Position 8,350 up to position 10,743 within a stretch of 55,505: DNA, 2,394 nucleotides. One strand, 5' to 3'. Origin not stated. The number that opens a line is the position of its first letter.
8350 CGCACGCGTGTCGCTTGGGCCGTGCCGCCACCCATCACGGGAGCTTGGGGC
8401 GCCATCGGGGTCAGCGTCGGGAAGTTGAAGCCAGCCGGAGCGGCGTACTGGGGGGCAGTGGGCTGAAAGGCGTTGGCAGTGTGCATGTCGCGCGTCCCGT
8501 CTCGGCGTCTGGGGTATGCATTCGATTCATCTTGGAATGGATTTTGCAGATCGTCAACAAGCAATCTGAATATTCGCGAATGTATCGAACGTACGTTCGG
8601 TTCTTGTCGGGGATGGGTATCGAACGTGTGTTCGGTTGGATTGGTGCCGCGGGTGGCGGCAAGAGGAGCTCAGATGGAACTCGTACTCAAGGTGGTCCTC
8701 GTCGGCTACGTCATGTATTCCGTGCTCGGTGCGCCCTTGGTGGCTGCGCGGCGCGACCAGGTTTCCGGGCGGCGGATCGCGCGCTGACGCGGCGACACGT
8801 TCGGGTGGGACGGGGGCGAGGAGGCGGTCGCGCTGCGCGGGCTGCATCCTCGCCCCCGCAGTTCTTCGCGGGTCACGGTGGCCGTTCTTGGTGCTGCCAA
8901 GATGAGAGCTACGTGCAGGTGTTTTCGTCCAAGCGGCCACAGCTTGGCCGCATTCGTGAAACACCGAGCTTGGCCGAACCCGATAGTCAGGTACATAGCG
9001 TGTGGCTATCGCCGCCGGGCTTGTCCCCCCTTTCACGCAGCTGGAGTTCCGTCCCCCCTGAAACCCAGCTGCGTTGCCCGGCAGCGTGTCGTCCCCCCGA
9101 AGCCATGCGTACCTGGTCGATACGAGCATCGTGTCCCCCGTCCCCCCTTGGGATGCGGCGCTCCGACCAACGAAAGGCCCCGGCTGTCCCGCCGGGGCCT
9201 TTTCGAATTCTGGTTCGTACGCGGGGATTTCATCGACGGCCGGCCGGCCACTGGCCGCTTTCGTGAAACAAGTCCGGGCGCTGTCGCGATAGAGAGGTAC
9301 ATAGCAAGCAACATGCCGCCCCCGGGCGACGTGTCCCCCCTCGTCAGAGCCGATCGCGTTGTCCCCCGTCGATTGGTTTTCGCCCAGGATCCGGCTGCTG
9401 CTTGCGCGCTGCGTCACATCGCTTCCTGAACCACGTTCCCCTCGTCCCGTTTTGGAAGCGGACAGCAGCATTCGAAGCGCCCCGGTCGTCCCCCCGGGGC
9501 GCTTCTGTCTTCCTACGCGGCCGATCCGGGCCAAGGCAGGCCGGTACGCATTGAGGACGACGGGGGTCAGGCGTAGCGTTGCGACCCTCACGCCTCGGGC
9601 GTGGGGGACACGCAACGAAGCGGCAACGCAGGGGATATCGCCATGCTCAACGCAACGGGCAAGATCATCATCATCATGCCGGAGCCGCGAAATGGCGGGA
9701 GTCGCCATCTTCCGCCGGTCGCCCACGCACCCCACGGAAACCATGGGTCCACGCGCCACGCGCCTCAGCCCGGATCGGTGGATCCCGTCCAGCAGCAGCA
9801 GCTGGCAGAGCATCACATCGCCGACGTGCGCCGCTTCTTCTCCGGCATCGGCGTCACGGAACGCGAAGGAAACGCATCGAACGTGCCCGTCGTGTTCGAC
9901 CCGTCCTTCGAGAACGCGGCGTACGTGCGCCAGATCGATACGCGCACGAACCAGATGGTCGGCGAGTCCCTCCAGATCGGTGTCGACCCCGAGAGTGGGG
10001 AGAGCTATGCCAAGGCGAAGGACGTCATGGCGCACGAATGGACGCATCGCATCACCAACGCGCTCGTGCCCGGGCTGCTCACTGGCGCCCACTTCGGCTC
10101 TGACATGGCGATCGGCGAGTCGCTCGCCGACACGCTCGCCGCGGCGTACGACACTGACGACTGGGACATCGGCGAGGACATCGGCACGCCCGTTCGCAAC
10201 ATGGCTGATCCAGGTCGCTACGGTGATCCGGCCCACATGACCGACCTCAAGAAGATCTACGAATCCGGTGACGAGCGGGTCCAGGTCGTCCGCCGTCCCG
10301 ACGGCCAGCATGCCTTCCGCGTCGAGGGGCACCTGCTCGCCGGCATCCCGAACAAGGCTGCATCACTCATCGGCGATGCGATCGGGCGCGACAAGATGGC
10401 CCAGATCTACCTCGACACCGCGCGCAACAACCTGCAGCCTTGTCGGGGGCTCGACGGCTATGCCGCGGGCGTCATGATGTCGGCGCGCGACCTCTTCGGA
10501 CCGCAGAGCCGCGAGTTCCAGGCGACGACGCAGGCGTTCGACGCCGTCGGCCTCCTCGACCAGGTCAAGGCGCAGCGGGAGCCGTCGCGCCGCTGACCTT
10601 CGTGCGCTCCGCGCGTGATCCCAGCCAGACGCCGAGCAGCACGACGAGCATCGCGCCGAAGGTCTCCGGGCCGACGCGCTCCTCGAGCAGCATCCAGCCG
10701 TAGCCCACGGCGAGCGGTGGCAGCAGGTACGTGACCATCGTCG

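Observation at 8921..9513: Two tandem ~307-nt units, each with a conserved promoter-like box, hairpins displaying GTCCCCC(C) loops and a terminator: expanded 6C-like small RNAs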

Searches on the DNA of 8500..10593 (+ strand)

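Call 4: search_rna_families(source=window, start=8500, end=9700, threshold=evalue, max_evalue=10, show_alignments=4)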
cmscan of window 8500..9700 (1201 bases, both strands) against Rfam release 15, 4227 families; matches with E-value up to 10: 13.
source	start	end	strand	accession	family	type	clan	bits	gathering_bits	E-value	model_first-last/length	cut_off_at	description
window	9372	9504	+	RF01723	Rhizobiales-2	Gene; sRNA;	-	27.2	40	0.77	1-103/103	no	Rhizobiales-2 RNA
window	8810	8859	+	RF03819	mir-Ro6-3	Gene; miRNA;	-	23.9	79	0.41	1-72/72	no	mir-Ro6-3 microRNA precursor family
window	9084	9166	+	RF01066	6C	Cis-reg;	-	21.8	47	3.1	1-75/75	no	6C RNA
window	9122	9202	+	RF01723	Rhizobiales-2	Gene; sRNA;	-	20.6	40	9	1-103/103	no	Rhizobiales-2 RNA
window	8812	8857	+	RF04159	MIR1437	Gene; miRNA;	-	19.2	168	1.9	1-192/192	no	MIR1437 microRNA precursor family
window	9169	9203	+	RF02621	BSnc120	Gene; sRNA;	-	19.1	114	0.33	38-70/88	no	Brucella sRNA 120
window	9447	9510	+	RF02871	ncS54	Gene; sRNA;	-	17.9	43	0.43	1-79/79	no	Burkholderia sRNA 54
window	9158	9218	+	RF04018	mir-5316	Gene; miRNA;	-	16.5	70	2.6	1-89/89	no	mir-5316 microRNA precursor family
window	9165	9200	+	RF02657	sot2652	Gene; sRNA;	-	16.2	61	0.66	125-160/187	no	Sense overlapping transcript RNA 2652 (sot)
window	9112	9205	+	RF02868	ncS037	Gene; sRNA;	-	16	112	7.1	1-152/152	no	Burkholderia sRNA 37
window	9082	9206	+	RF02342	ar7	Gene; sRNA;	-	15.8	60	1.9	1-145/145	no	Alphaproteobacterial sRNA ar7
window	9141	9210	+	RF02353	BjrC68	Gene; sRNA;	-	13.3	39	2.5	1-82/82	no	Bradyrhizobiaceae sRNA BjrC68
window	9371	9511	+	RF02342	ar7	Gene; sRNA;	-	12.9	60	9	1-145/145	no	Alphaproteobacterial sRNA ar7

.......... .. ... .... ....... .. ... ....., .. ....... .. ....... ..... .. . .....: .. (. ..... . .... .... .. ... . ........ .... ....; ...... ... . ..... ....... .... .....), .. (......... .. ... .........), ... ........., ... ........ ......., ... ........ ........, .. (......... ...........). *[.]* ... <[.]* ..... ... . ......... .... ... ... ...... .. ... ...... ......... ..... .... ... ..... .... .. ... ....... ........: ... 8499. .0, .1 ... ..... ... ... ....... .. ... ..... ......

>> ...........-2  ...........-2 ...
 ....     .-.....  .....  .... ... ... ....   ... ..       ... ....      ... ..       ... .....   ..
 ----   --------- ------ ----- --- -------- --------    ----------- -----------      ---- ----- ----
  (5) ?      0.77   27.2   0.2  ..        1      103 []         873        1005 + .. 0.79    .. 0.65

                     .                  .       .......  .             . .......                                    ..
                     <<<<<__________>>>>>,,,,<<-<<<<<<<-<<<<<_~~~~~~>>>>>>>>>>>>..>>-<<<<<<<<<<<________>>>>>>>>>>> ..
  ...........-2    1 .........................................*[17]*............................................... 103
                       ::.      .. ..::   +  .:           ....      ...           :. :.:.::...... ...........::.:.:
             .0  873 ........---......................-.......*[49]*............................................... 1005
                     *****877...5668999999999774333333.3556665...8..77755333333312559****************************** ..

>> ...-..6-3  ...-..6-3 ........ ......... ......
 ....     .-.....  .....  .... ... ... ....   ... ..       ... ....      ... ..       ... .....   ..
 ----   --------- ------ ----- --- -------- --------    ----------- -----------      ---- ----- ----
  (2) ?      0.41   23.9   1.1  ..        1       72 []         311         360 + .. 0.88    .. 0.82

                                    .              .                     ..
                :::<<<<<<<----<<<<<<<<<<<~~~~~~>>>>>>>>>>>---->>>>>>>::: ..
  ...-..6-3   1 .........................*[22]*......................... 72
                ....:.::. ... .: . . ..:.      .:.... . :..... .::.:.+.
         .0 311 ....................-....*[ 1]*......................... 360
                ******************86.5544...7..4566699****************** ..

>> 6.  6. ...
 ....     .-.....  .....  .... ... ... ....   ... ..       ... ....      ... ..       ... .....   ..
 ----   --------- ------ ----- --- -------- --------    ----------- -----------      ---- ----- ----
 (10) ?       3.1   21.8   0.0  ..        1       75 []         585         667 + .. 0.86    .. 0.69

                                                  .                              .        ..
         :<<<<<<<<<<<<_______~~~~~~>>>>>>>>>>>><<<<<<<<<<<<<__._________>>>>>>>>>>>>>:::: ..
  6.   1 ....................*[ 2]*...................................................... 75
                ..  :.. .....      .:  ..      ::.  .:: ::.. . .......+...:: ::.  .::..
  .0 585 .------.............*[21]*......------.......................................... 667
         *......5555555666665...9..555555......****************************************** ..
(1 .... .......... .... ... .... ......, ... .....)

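Call 43: search_rna_families(sources=[L002, L005, L008, L015, L016, L018, L019, L020, L021, L022, L024, L025], threshold=gathering)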
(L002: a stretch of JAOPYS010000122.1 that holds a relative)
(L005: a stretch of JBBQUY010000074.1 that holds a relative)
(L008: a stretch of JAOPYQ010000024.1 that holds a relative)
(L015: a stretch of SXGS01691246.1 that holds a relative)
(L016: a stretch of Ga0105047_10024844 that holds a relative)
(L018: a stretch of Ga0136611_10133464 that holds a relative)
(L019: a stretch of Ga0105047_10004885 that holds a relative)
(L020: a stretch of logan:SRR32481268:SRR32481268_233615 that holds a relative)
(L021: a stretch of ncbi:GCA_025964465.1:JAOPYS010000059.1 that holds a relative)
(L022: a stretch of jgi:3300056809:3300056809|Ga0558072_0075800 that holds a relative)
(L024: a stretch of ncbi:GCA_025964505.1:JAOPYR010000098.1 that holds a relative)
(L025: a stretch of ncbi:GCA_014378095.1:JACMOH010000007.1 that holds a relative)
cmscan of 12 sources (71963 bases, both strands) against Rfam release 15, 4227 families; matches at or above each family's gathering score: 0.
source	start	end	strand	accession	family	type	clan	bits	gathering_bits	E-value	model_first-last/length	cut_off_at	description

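Call 59: search_rna_families(sources=[L005, L008, L015, L016, L020, L021, L022, L025], threshold=evalue, max_evalue=10)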
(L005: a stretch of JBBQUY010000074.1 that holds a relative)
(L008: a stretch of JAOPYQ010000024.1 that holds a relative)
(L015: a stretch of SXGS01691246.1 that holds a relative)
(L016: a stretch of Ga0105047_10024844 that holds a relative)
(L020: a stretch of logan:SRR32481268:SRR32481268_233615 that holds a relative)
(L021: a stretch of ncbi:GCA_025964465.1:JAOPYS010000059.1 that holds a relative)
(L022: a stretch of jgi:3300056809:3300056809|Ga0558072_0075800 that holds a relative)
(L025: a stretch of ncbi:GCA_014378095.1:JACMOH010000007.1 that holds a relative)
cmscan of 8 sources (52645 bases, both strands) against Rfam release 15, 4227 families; matches with E-value up to 10: 10.
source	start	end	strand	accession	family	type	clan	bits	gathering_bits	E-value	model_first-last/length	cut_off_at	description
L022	352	392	+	RF04014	mir-8338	Gene; miRNA;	-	30.9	80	0.015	1-61/61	no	mir-8338 microRNA precursor family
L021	763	818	-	RF03917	mir-4449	Gene; miRNA;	-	25.2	71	8.9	1-69/69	no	mir-4449 microRNA precursor family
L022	352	391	+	RF04011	mir-8515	Gene; miRNA;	-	23.3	100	5.4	1-92/92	no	mir-8515 microRNA precursor family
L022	352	391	-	RF04011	mir-8515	Gene; miRNA;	-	23.3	100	5.4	1-92/92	no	mir-8515 microRNA precursor family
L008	5311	5352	-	RF02276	Hammerhead_II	Gene; ribozyme;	CL00010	22.5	37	3.6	8-49/66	no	Hammerhead ribozyme (type II)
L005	3770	3807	-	RF03847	mir-1538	Gene; miRNA;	-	22.3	78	5.8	1-58/58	no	mir-1538 microRNA precursor family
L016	3390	3504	-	RF01643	ceN56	Gene; sRNA;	-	22.3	60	3.3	1-125/125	no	Caenorhabditis sRNA ceN56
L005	4108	4160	+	RF01678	P37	Gene; sRNA;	-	21.4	50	9.3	1-62/62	no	Pseudomonas sRNA P37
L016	4770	4802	+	RF02691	BTH_s19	Gene; sRNA;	-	20.6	153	0.4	127-159/224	no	Burkholderia sRNA 19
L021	2932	2974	+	RF03050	RAGATH-25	Gene; sRNA;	-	17.6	49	9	1-50/50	no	RAGATH-25 RNA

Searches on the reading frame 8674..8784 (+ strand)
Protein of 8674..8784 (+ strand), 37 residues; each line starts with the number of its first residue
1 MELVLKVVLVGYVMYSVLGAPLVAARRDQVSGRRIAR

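Call 13: search_protein_families(library=pfam, proteins=[window:8675-8784:+], max_evalue=0.01)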
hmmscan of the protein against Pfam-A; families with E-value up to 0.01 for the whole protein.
window:8675-8784:+ (36 aa): 0 families

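Call 75: search_protein_families(library=ncbifam, proteins=[window:8674-8784:+], max_evalue=0.1)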
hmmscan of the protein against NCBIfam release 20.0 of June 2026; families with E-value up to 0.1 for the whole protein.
window:8674-8784:+ (37 aa): 0 families

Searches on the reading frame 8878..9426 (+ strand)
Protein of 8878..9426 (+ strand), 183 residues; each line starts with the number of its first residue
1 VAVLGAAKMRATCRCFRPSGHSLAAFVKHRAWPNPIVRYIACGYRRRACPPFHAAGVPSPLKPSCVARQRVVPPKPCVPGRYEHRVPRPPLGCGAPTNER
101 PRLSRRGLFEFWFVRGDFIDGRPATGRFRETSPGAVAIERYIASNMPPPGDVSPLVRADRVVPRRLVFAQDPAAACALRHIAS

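Call 13: search_protein_families(library=pfam, proteins=[window:8878-9426:+], max_evalue=0.01)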
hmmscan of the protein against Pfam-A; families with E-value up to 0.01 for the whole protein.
window:8878-9426:+ (183 aa): 0 families
